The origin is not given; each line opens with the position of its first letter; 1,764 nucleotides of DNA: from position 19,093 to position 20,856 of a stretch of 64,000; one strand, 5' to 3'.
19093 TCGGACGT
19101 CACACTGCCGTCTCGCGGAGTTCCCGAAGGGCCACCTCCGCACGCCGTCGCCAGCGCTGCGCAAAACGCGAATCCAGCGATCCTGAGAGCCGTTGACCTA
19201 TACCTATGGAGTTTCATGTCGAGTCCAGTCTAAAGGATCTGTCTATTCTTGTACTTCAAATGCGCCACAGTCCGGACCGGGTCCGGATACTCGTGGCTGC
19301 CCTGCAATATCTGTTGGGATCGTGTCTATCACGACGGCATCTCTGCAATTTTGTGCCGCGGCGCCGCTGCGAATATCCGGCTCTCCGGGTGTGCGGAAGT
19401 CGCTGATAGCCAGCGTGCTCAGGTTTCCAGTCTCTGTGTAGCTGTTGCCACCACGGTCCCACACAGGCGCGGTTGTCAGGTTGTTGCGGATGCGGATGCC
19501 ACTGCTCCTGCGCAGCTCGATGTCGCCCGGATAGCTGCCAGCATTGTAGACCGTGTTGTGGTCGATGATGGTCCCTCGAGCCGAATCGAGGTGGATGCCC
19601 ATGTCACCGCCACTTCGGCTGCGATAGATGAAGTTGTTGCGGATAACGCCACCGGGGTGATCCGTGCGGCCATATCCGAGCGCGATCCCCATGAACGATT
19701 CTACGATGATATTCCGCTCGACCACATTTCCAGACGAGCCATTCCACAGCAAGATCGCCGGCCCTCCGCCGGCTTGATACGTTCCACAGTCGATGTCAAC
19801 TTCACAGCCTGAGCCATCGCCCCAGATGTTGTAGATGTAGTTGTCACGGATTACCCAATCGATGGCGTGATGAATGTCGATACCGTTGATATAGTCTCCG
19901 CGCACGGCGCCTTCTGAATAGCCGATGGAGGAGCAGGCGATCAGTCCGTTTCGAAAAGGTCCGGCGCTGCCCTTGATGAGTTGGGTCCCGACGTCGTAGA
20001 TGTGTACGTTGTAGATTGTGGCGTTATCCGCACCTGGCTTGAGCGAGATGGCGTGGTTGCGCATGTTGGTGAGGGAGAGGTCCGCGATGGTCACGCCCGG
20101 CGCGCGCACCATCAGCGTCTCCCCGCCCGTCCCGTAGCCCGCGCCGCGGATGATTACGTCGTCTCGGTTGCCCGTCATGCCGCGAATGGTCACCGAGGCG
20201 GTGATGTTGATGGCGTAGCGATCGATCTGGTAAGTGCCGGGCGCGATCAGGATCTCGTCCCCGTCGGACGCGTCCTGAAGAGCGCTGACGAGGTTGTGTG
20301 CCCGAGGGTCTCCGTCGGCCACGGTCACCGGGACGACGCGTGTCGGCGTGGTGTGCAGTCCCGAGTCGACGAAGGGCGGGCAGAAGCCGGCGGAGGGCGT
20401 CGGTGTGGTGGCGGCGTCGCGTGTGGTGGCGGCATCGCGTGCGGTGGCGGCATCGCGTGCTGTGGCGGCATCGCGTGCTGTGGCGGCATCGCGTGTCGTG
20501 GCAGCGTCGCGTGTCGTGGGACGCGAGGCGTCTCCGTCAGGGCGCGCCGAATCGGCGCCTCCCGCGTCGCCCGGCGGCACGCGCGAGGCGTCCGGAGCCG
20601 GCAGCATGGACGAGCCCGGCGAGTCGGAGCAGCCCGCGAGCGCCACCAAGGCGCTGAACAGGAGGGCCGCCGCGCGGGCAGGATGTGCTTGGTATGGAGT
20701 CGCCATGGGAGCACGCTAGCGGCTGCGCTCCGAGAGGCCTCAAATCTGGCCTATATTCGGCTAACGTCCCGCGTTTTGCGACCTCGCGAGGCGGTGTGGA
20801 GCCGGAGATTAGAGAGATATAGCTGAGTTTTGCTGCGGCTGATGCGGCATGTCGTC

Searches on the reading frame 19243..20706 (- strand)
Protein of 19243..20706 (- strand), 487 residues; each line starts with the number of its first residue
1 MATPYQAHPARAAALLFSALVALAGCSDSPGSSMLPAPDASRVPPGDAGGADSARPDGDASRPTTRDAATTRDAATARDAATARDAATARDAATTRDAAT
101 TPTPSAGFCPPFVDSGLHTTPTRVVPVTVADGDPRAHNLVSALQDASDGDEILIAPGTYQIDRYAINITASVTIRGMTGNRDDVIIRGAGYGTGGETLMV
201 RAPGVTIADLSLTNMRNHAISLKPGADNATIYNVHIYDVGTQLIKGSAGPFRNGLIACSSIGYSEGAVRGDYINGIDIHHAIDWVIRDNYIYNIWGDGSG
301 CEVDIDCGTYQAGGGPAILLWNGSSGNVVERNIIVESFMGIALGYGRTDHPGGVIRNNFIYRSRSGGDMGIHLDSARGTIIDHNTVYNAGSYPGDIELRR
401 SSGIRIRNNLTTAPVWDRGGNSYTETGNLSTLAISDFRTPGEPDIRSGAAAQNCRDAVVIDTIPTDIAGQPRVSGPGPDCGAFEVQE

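Call 54: search_protein_families(library=pfam, proteins=[window:19243-20706:-], max_evalue=0.001)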
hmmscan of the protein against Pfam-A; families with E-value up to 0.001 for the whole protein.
window:19243-20706:- (487 aa): 2 families
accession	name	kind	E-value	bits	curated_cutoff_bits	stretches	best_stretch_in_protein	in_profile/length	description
PF13229.12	Beta_helix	-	1.6e-08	34.8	25.9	1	275-409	2-108/158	Right handed beta helix region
PF05048.19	NosD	-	0.00017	21.5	23.6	1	315-412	60-147/212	Periplasmic copper-binding protein (NosD)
